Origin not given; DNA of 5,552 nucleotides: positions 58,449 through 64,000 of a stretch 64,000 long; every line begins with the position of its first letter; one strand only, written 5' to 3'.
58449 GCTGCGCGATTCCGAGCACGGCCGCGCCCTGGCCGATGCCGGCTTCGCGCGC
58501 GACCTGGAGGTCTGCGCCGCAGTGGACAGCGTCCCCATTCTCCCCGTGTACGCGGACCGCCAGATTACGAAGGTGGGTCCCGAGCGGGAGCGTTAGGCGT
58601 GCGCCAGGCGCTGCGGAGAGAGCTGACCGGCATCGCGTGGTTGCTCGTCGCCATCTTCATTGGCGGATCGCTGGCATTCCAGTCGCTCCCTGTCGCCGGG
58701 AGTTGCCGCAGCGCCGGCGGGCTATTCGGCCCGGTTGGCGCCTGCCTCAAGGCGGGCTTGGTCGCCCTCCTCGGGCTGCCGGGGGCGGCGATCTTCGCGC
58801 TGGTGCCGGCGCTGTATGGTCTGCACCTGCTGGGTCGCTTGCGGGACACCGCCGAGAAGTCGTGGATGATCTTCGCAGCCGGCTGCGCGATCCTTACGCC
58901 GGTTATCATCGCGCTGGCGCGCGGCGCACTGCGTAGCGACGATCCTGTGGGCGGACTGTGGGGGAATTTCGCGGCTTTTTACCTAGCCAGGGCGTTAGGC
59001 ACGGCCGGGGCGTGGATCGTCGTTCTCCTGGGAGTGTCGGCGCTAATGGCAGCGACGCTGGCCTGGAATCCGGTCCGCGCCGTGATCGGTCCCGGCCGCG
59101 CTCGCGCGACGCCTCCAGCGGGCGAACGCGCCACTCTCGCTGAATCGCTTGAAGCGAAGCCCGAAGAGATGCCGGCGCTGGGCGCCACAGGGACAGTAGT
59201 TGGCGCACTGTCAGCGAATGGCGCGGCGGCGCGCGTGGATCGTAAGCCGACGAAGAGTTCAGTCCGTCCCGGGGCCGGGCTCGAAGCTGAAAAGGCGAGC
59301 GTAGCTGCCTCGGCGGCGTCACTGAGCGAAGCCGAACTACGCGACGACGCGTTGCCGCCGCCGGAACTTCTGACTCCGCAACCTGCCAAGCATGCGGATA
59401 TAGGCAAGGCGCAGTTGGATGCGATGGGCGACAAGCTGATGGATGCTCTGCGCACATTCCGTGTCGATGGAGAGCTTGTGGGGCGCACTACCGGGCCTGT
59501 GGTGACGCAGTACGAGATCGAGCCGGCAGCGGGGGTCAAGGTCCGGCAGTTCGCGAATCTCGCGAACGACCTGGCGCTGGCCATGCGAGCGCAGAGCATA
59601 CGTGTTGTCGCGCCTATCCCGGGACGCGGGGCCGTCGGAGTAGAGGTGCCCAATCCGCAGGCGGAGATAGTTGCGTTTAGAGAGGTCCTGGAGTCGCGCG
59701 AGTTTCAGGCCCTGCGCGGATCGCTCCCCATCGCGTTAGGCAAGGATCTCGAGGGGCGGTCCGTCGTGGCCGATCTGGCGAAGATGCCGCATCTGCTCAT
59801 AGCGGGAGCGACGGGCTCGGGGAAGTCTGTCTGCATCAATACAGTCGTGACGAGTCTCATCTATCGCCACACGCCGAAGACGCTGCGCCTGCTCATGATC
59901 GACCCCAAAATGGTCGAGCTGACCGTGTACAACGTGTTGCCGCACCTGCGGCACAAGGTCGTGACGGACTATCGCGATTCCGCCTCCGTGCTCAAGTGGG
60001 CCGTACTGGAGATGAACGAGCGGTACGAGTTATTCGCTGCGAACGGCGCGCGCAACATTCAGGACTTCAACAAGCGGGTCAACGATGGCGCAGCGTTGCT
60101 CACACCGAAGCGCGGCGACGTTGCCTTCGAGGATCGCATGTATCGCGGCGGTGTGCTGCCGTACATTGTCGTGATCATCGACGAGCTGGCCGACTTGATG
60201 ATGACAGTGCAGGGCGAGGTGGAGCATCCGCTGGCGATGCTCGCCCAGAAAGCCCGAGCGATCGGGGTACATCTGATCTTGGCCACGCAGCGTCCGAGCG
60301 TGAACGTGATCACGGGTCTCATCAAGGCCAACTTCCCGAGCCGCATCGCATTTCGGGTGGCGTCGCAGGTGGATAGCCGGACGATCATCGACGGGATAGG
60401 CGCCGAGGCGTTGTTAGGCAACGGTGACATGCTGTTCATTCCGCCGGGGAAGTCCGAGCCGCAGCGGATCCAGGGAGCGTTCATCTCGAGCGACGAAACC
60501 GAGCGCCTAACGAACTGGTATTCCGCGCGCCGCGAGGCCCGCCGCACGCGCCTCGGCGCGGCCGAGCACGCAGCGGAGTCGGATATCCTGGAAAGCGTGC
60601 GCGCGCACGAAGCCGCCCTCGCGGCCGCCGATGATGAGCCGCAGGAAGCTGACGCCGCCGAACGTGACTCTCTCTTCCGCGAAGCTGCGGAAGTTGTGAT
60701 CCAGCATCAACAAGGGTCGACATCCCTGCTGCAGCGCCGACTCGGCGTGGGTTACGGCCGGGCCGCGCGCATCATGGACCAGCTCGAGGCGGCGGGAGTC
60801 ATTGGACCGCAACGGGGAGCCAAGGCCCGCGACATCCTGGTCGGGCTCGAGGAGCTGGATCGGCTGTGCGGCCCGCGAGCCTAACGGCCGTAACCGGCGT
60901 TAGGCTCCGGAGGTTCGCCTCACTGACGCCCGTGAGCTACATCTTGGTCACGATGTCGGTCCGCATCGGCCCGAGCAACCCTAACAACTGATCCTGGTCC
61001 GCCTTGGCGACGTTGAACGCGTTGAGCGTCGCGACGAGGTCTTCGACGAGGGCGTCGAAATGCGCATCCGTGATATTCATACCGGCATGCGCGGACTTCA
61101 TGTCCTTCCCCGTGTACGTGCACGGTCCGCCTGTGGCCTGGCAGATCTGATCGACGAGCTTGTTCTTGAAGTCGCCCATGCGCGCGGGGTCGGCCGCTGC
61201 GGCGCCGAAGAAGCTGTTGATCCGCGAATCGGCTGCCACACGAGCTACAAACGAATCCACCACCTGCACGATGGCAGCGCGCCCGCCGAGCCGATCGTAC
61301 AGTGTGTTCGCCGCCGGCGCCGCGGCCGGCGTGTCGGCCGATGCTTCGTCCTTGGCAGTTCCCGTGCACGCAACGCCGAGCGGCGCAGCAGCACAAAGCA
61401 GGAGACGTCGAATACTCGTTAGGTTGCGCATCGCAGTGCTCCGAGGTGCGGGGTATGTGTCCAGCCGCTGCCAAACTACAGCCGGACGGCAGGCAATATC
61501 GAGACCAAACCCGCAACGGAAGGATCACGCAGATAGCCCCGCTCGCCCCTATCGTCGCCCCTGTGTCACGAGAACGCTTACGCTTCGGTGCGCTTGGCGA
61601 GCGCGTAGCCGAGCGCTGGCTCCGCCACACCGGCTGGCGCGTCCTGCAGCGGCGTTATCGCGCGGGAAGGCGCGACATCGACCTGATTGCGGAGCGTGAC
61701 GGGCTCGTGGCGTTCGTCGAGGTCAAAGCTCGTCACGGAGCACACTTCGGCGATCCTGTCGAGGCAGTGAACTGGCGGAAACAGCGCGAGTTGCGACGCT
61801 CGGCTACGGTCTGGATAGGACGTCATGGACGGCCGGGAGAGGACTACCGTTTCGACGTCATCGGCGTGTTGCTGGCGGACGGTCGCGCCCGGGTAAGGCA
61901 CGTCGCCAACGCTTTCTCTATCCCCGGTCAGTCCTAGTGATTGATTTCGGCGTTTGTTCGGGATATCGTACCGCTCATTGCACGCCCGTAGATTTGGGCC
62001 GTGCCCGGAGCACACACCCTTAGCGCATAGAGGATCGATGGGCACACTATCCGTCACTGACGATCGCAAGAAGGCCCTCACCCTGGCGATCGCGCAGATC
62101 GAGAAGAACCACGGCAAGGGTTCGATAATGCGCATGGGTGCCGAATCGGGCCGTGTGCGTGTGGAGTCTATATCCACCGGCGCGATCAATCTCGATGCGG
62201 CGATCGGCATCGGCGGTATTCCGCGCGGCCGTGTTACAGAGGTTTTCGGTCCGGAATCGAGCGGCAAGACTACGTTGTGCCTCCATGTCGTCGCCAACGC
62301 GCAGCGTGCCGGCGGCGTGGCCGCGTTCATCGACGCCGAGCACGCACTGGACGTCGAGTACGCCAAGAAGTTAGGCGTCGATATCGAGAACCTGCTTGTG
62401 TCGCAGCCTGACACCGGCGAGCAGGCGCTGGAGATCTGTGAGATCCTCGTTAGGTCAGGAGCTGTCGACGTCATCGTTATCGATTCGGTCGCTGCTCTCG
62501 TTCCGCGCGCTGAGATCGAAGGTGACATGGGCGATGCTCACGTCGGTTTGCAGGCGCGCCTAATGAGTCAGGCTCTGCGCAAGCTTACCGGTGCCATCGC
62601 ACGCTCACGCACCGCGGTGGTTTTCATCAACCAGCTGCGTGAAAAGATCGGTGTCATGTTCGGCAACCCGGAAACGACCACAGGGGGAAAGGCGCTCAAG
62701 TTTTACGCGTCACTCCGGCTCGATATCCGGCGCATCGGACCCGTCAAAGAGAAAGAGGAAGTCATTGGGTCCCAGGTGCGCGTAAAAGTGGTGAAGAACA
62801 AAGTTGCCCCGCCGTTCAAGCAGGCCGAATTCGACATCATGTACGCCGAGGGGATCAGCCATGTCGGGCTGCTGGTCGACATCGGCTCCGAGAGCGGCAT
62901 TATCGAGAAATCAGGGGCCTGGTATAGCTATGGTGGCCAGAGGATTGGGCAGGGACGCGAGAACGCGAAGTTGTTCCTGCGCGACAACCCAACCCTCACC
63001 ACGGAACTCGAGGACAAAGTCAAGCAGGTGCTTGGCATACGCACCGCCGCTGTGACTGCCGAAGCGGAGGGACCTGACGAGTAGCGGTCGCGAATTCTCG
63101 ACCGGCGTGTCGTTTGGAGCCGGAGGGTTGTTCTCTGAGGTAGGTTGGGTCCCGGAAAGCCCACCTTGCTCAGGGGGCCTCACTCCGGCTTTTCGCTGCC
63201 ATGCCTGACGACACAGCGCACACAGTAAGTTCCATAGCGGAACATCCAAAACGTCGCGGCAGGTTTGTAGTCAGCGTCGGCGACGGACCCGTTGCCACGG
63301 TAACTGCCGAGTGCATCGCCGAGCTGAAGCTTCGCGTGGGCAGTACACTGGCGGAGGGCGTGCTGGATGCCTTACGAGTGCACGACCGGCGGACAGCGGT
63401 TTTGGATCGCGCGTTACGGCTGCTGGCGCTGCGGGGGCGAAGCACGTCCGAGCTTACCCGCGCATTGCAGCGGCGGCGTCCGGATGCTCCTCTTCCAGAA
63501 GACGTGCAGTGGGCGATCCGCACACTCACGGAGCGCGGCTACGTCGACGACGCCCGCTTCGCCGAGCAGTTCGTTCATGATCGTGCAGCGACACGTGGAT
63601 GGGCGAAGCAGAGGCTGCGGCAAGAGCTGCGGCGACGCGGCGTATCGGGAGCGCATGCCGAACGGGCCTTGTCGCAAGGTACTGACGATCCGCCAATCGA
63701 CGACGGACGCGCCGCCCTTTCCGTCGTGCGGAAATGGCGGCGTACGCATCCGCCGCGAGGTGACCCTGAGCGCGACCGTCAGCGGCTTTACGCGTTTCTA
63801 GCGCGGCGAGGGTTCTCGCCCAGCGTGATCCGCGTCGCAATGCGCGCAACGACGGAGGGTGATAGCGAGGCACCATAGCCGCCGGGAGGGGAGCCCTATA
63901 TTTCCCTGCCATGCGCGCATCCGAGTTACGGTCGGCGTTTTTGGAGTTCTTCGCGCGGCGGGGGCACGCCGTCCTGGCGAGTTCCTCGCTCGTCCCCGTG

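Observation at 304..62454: Hyper-abundant dispersed octamer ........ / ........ (about one core per 0.6 kb), written through genes in every reading frame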

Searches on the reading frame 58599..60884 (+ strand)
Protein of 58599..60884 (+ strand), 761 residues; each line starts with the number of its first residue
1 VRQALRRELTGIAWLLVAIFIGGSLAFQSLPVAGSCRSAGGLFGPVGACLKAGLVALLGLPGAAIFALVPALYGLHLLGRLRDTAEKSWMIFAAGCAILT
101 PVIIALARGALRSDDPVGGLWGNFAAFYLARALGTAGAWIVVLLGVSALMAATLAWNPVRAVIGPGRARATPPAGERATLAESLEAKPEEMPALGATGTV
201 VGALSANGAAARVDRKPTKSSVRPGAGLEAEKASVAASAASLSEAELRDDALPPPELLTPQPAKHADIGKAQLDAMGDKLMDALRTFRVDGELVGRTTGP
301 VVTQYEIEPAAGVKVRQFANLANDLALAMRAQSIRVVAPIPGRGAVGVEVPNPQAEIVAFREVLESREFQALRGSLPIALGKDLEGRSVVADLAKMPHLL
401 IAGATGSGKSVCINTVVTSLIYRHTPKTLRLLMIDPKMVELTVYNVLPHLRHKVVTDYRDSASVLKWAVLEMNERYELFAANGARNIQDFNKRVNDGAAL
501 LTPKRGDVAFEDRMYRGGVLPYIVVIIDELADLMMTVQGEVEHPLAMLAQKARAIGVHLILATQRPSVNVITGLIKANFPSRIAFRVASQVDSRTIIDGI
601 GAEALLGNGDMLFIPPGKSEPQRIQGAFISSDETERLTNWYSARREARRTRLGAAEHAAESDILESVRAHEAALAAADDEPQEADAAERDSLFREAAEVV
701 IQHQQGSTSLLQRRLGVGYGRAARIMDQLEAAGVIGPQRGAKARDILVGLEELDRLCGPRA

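Call 30: search_protein_families(library=pfam, proteins=[window:58599-60884:+], max_evalue=0.00001)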
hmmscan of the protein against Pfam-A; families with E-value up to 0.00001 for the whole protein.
window:58599-60884:+ (761 aa): 3 families
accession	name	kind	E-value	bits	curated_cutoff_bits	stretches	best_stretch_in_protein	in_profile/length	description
PF01580.24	FtsK_SpoIIIE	-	7.3e-64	215.7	24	1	361-568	3-221/221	FtsK/SpoIIIE family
PF17854.6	FtsK_alpha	-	6.7e-31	106.9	22.9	1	252-352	1-101/101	FtsK alpha domain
PF09397.16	FtsK_gamma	-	9.8e-27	92.9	30.6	1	688-748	2-62/63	Ftsk gamma domain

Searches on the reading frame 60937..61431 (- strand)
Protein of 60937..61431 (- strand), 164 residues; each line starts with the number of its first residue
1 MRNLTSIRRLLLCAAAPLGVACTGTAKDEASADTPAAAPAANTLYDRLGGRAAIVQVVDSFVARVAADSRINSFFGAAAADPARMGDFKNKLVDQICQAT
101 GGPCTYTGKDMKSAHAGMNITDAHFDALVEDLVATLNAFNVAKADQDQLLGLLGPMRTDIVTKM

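Call 30: search_protein_families(library=pfam, proteins=[window:60937-61431:-], max_evalue=0.00001)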
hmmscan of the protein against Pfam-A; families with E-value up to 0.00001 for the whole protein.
window:60937-61431:- (164 aa): 1 family
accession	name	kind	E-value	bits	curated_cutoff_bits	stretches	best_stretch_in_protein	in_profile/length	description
PF01152.27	Bac_globin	-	1.9e-18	67.2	21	1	43-160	1-119/121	Bacterial-like globin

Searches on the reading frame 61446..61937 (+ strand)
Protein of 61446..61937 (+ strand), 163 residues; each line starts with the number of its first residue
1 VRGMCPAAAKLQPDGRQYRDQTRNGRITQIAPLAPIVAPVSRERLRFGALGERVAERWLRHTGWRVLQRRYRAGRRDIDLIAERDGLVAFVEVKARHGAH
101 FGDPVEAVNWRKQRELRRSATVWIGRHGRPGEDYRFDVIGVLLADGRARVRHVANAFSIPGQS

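Call 30: search_protein_families(library=pfam, proteins=[window:61446-61937:+], max_evalue=0.00001)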
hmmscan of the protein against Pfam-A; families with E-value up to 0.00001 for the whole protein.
window:61446-61937:+ (163 aa): 2 families
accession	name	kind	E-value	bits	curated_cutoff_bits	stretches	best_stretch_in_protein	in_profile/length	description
PF02021.23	UPF0102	-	1.5e-25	89.8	23.6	1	51-141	1-80/80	Uncharacterised protein family UPF0102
PF08378.17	NERD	-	8.4e-06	26.7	22.1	0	48-114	2-73/111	Nuclease-related domain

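Call 60: search_protein_families(library=ncbifam, proteins=[window:61446-61937:+], max_evalue=0.001)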
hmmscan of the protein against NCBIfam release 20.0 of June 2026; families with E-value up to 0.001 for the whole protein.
window:61446-61937:+ (163 aa): 22 families
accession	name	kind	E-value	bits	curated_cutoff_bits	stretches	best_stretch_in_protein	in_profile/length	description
NF009154.0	PRK12497.3-3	equivalog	1.4e-30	105.8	109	1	41-156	6-122/123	YraN family protein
NF011274.0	PRK14681.1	equivalog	4.6e-26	91.5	207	1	46-157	44-158/158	hypothetical protein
NF009151.0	PRK12497.1-5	equivalog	1.5e-22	80.2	124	1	44-158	13-123/126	YraN family protein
NF011273.0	PRK14680.1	equivalog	3.8e-21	75.4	199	1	43-160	4-121/134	hypothetical protein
NF011268.0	PRK14675.1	equivalog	9e-21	74.2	180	1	43-159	8-125/127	hypothetical protein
NF009150.0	PRK12497.1-3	equivalog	3.1e-20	72.4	81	1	46-157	7-117/118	YraN family protein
TIGR00252.1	TIGR00252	hypoth_equivalog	3.3e-19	69.1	69.05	1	47-142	9-106/123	YraN family protein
NF009153.0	PRK12497.3-1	equivalog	6.4e-19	68.3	171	1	42-147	7-114/125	YraN family protein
NF011271.0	PRK14678.1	equivalog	9.8e-17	61.1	172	1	42-156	3-116/120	hypothetical protein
NF011272.0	PRK14679.1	equivalog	3.1e-14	53.3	168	1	44-160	15-127/129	hypothetical protein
NF011270.0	PRK14677.1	equivalog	1.1e-12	48.2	124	1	52-141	8-94/108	hypothetical protein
NF011280.0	PRK14688.1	equivalog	1.5e-12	47.6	230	1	43-157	4-118/121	hypothetical protein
NF011281.0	PRK14689.1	equivalog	1.1e-11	44.8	122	1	45-132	8-96/128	hypothetical protein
NF009152.0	PRK12497.2-4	equivalog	2.3e-11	43.7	111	1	45-140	8-100/114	YraN family protein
NF011267.0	PRK14674.1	equivalog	1e-10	41.8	232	1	47-141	7-102/133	hypothetical protein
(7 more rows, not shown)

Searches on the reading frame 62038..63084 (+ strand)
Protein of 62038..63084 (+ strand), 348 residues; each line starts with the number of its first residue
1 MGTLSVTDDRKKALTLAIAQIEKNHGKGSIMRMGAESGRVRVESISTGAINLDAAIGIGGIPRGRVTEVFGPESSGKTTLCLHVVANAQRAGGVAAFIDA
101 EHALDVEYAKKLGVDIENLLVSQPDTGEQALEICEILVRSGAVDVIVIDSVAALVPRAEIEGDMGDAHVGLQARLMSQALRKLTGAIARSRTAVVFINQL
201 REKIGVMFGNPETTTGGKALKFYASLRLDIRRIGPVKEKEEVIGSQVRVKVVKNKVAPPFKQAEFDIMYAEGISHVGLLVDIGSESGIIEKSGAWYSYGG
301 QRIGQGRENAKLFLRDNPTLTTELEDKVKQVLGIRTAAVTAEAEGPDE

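Call 10: find_encoding_contigs(protein=window:62038-63081:+, flank=10000, max_places=6)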
Protein seq(348 aa) (348 aa): no gene with exactly this product is on record in the collection.

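Call 11: find_related_loci(query=window:62038-63081:+, collection=genome_contigs, flank=10000)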
Query seq(348 aa) (348 aa) in genome_contigs; peptide patterns used: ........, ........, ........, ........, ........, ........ (x = any residue, [..] = any of these).
600 stretches matched a pattern (row limit reached: there are more); 599 encode a relative of the query (tblastn E <= 1e-3); the best 80 are kept; 80 distinct loci.
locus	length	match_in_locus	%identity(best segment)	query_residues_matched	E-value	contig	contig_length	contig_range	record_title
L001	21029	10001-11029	88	1-344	0e+0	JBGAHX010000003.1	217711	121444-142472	MAG: Gemmatimonadaceae bacterium isolate MAG_MBR_H125.88 MBRH125-88_opera_contig_397, whole genome shotgun sequence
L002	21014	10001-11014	88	1-338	0e+0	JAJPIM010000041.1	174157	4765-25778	MAG: Gemmatimonadetes bacterium isolate Centralia_MAG_331 k107_33951202, whole genome shotgun sequence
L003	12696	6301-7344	81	1-348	0e+0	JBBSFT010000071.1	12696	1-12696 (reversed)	MAG: Gemmatimonadales bacterium isolate LS2_sbin.13 LS2_sbin.13_K_1005339_L_12696_cov_16.4538, whole genome shotgun sequ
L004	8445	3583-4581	83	1-334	0e+0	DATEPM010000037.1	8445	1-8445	MAG TPA_asm: Gemmatimonadaceae bacterium isolate SMAG_U9021 k141_2080029, whole genome shotgun sequence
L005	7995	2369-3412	78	6-348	8e-173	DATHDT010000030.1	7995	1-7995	MAG TPA_asm: Gemmatimonadales bacterium isolate SMAG_U12401 k141_37433, whole genome shotgun sequence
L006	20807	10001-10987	75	6-334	4e-170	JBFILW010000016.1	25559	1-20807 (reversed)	MAG: Gemmatimonadota bacterium isolate Mix_sand12.2021.10.D.86 k141_579048_length_25559_cov_8.9787, whole genome shotgun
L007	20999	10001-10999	74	3-334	7e-160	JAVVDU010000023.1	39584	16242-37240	MAG: Gemmatimonadota bacterium isolate TamC13-03 NODE_796_length_39584_cov_45.187306, whole genome shotgun sequence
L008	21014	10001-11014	69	9-348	6e-158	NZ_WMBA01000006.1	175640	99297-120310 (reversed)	Amycolatopsis pithecellobii strain RM579 NODE_6_length_175640_cov_13.709754, whole genome shotgun sequence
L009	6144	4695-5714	72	4-343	6e-159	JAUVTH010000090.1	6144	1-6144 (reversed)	MAG: Gemmatimonadota bacterium isolate CSMAG_761 CSMAG_761_k141_288985_length_6144_cov_5.7971, whole genome shotgun sequ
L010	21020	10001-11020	68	4-347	1e-157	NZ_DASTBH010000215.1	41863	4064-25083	MAG: Actinophytocola sp. isolate SMAG_U759 k141_362286, whole genome shotgun sequence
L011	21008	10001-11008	70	9-346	5e-157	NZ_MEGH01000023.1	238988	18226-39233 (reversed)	MAG: Pseudonocardia sp. SCN 73-27 ABT15_C0023, whole genome shotgun sequence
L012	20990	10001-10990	70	4-334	9e-157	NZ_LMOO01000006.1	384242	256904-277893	Cellulomonas sp. Leaf334 contig_3, whole genome shotgun sequence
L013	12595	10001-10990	70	4-334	7e-157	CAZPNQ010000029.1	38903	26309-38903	MAG TPA_asm: uncultured Nitrospira sp. isolate SRP302895_co1_110 genome assembly, contig: NODE_1853_length_38903_cov_8.8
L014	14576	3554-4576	68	2-342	4e-156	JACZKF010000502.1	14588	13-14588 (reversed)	MAG: Desulfuromonadales bacterium isolate MAG38 geobacteraceae_2_contig_1200627, whole genome shotgun sequence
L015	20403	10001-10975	70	9-334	7e-156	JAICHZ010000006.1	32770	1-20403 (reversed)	MAG: Pseudonocardiaceae bacterium isolate GZL_FP_2_bin.41 k141_3921644_length_32770_cov_38.2638, whole genome shotgun se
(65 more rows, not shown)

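Call 30: search_protein_families(library=pfam, proteins=[window:62038-63084:+], max_evalue=0.00001)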
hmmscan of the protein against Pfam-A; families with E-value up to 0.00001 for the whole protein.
window:62038-63084:+ (348 aa): 4 families
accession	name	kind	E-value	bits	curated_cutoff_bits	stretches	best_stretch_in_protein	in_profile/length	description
PF00154.27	RecA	-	3.4e-140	466.4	27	1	12-274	1-262/262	recA bacterial DNA recombination protein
PF21096.2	RecA_C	-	7.3e-24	84.1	27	1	277-332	1-56/57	RecA C-terminal domain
PF08423.17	Rad51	-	3.3e-10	40.1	22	1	39-232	2-211/244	Rad51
PF06745.19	ATPase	-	4.7e-08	33.1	26.6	1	46-119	2-77/231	KaiC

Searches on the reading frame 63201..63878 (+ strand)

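Call 30: search_protein_families(library=pfam, proteins=[window:63201-63878:+], max_evalue=0.00001)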
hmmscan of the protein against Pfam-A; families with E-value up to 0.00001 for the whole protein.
window:63201-63878:+ (225 aa): 3 families
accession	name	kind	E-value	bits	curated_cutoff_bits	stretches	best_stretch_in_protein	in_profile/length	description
PF02631.22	RecX_HTH2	-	2.6e-16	60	26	1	116-157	1-42/42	RecX, second three-helix domain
PF21981.2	RecX_HTH3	-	1.8e-10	41.2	26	1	172-213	7-47/48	RecX, third three-helix domain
PF21982.2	RecX_HTH1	-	8.6e-10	38.9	26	0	69-92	3-26/40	RecX, first three-helix domain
